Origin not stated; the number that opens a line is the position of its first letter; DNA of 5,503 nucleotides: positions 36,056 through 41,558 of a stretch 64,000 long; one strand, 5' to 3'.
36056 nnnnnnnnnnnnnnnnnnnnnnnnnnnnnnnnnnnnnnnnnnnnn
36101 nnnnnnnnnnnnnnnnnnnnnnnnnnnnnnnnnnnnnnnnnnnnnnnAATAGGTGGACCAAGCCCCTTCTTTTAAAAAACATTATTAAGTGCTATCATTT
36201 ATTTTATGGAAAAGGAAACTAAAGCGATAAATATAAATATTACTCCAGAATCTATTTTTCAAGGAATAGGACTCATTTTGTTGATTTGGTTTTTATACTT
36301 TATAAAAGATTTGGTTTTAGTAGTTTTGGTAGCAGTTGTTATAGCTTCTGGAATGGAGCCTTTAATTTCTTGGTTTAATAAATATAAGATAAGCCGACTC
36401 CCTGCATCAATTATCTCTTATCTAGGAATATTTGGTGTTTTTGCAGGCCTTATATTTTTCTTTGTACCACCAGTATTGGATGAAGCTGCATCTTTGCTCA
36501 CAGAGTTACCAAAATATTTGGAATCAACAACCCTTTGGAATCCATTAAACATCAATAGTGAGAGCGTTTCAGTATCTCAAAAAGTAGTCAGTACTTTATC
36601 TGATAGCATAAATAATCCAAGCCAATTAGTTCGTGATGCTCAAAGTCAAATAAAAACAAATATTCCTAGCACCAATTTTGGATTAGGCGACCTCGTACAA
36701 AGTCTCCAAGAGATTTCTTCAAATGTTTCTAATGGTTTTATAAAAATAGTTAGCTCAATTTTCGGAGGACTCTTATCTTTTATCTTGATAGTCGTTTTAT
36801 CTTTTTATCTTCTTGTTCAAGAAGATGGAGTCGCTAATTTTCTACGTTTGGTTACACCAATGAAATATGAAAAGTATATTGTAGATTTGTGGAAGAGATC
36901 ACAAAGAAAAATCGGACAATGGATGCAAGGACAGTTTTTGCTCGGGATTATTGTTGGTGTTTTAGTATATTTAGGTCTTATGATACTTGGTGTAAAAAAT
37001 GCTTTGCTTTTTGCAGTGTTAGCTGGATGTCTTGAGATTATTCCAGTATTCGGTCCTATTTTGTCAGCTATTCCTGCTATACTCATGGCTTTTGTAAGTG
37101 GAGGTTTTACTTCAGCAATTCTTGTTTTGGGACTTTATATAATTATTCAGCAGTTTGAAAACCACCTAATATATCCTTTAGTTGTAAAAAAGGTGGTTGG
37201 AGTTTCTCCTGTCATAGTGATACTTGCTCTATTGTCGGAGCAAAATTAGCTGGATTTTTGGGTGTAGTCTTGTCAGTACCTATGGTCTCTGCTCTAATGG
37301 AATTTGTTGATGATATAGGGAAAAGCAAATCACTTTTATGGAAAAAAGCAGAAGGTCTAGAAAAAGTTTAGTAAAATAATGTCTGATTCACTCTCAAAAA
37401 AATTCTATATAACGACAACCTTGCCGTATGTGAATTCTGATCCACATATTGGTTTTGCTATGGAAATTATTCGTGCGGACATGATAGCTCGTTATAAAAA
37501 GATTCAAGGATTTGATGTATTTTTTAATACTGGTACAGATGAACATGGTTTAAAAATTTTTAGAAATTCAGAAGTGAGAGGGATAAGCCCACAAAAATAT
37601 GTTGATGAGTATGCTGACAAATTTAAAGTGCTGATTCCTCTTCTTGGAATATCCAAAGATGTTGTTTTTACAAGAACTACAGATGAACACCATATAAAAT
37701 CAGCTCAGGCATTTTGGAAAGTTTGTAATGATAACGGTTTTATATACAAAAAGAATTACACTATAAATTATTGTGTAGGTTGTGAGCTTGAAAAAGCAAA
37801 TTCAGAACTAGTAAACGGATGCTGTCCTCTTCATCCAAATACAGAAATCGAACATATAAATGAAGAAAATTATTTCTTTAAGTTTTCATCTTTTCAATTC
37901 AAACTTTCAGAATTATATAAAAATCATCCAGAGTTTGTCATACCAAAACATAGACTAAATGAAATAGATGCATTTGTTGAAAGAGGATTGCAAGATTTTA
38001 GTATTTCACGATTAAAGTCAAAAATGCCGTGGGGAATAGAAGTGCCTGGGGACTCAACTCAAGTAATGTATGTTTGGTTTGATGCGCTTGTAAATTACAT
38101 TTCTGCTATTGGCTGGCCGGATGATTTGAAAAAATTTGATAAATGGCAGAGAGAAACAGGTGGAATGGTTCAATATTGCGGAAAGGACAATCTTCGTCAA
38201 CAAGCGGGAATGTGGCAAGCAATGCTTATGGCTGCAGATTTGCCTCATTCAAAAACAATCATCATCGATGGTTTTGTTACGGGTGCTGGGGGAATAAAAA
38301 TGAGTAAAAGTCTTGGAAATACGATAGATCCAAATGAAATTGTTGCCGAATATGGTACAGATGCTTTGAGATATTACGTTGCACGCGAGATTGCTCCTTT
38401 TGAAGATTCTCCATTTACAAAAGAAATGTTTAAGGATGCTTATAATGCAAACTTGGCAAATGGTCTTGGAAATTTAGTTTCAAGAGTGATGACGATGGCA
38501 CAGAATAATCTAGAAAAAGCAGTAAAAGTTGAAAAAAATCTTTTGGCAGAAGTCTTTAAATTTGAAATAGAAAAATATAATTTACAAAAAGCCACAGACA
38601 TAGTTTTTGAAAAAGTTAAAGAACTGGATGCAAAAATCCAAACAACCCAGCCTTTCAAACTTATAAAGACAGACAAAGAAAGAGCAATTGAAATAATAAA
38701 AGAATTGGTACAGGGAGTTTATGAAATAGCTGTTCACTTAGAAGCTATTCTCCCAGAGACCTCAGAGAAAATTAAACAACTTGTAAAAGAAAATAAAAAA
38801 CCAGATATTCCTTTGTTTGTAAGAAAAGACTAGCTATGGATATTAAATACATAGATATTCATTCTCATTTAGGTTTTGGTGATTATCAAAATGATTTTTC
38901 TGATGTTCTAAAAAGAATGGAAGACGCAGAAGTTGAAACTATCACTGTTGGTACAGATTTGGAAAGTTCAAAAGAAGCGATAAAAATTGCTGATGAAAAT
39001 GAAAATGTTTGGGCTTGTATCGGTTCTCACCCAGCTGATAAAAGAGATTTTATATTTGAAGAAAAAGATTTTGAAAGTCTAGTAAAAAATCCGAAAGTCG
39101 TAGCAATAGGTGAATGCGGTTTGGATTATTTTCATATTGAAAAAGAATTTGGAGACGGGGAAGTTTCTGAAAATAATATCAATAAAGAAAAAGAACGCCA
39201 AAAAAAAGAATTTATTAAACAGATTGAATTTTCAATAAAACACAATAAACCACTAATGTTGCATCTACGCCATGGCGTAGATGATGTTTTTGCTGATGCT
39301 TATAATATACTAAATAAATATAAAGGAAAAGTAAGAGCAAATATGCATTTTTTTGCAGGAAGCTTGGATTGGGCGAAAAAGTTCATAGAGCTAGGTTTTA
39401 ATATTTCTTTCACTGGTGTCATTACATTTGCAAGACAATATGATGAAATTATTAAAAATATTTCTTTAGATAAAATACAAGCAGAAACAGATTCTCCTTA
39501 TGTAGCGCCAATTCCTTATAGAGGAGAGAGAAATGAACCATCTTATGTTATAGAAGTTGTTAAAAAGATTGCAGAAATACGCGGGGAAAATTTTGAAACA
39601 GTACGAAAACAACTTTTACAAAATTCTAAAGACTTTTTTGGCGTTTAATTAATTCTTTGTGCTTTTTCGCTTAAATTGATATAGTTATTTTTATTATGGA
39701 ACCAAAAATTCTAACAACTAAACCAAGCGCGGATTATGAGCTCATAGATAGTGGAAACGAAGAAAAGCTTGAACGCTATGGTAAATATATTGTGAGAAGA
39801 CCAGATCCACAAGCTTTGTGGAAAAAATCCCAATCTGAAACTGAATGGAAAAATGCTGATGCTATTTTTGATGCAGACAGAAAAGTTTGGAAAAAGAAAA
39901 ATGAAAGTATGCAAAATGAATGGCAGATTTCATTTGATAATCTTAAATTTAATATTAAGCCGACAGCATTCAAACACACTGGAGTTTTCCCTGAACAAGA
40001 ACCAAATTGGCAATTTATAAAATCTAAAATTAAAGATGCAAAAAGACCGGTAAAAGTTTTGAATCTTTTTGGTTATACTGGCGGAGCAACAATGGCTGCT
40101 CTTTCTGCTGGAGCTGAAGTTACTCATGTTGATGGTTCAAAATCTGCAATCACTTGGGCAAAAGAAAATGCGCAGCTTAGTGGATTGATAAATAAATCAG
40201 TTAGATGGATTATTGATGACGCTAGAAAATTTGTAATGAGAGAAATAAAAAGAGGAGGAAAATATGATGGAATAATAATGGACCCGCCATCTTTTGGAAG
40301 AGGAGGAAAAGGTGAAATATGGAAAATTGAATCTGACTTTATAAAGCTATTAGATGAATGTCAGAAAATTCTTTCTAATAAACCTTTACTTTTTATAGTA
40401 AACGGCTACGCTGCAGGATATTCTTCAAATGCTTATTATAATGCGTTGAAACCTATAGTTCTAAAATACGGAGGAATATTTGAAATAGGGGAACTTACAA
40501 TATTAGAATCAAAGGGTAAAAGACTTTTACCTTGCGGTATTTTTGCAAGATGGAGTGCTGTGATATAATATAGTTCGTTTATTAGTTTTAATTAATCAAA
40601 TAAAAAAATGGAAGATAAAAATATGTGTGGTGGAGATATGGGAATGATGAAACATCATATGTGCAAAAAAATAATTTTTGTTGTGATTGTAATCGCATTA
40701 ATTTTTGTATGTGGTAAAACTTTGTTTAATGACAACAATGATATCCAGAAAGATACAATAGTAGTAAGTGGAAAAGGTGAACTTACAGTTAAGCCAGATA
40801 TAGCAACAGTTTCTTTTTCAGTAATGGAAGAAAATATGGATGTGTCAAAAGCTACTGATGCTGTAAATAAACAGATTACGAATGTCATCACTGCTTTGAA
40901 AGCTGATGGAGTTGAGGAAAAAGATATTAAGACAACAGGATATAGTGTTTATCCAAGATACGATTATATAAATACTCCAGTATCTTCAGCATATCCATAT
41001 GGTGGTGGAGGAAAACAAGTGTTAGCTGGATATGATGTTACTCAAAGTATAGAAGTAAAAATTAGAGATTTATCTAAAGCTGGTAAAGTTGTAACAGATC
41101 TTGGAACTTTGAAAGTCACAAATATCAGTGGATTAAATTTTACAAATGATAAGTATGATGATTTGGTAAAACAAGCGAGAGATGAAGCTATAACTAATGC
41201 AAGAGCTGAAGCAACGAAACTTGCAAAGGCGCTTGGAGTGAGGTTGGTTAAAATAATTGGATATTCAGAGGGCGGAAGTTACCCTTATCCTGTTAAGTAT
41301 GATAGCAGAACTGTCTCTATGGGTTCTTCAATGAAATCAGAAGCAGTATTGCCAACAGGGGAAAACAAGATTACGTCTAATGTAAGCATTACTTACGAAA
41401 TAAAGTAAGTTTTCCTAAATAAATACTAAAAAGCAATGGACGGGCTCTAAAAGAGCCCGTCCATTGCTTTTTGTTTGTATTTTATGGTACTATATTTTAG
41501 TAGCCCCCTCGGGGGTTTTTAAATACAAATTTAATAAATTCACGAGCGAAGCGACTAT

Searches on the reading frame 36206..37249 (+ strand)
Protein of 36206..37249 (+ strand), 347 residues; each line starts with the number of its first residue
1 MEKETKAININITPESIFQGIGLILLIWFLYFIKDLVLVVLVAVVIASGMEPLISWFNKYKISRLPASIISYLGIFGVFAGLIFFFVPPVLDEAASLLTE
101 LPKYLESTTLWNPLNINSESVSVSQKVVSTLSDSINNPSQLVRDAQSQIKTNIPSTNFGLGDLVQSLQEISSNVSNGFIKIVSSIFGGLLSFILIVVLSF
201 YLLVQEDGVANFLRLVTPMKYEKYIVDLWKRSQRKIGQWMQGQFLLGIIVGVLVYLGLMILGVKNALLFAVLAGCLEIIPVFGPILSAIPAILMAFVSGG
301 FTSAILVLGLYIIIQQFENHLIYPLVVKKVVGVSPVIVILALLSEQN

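Call 67: search_protein_families(library=pfam, proteins=[window:36206-37249:+], max_evalue=0.00001)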
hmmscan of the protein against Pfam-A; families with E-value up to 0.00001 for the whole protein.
window:36206-37249:+ (347 aa): 1 family
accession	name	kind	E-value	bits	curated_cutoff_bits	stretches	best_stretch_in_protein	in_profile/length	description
PF01594.21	AI-2E_transport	-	6.5e-55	187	34.3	1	21-343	5-298/327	AI-2E family transporter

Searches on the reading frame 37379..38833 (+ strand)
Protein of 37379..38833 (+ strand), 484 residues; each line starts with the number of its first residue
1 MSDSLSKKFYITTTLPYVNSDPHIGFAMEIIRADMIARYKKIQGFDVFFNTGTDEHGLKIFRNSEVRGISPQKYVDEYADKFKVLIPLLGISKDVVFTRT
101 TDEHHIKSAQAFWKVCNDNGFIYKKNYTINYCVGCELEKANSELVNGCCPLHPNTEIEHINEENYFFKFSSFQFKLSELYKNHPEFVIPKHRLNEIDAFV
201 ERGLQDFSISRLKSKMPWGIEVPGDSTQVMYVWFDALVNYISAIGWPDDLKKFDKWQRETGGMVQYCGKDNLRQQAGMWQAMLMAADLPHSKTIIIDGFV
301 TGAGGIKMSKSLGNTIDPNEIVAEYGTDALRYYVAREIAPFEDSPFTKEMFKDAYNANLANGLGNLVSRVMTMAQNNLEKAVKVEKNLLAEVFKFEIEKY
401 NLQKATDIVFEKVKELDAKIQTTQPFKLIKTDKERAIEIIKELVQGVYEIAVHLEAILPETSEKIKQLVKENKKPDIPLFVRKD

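Call 68: search_protein_families(library=pfam, proteins=[window:37379-38833:+], max_evalue=0.00001)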
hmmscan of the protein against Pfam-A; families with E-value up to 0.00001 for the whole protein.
window:37379-38833:+ (484 aa): 3 families
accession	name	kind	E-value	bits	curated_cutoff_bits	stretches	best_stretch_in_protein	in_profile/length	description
PF09334.17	tRNA-synt_1g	-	7.9e-90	301.9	20.1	2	143-371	163-391/391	tRNA synthetases class I (M)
PF00133.28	tRNA-synt_1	-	2.2e-34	119.4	22.7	2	227-335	296-403/414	tRNA synthetases class I (I, L, M and V)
PF01406.26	tRNA-synt_1e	-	7.6e-11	42.3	27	0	16-127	17-127/301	tRNA synthetases class I (C) catalytic domain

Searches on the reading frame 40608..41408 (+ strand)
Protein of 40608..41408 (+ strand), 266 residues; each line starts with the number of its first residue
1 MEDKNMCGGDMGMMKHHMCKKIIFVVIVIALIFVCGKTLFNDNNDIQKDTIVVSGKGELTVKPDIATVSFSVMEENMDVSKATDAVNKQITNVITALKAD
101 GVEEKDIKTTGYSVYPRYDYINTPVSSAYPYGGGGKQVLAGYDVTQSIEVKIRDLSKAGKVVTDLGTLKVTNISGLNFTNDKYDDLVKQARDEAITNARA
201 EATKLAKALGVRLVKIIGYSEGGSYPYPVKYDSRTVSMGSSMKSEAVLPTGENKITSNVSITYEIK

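Call 68: search_protein_families(library=pfam, proteins=[window:40608-41408:+], max_evalue=0.00001)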
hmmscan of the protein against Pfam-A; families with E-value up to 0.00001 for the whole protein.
window:40608-41408:+ (266 aa): 1 family
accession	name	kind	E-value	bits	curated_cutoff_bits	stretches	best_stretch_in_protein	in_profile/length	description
PF04402.19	SIMPL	-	5e-51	174.3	25.2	1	51-263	1-205/205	Protein of unknown function (DUF541)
